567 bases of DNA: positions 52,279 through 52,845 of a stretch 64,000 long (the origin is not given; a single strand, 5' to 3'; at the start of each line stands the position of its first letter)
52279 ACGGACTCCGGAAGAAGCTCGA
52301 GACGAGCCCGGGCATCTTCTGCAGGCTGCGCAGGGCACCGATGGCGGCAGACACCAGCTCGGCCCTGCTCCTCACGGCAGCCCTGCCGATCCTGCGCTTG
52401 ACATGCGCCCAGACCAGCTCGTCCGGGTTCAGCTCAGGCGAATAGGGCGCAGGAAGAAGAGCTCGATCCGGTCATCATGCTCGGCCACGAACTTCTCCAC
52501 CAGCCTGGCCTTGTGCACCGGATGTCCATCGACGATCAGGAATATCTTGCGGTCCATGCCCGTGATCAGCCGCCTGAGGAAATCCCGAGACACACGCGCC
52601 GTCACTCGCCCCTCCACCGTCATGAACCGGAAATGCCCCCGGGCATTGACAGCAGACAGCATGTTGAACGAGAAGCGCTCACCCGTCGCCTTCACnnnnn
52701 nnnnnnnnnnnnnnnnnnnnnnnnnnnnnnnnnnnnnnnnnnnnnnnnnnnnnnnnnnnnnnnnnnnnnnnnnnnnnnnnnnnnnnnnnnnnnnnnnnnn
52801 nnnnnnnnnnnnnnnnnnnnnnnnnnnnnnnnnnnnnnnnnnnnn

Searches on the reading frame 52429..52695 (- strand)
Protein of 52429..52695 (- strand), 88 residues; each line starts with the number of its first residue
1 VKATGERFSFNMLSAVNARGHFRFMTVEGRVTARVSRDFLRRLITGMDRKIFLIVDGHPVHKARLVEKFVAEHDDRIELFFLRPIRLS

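Call 73: search_protein_families(library=pfam, proteins=[window:52429-52695:-], max_evalue=0.01)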
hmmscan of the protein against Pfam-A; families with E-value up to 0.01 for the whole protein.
window:52429-52695:- (88 aa): 2 families
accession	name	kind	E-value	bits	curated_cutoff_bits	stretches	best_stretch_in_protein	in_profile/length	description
PF13358.12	DDE_3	-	6.3e-18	65.5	28.6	1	2-82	30-112/146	DDE superfamily endonuclease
PF03184.25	DDE_1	-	0.0077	16.3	22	1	26-81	48-106/177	DDE superfamily endonuclease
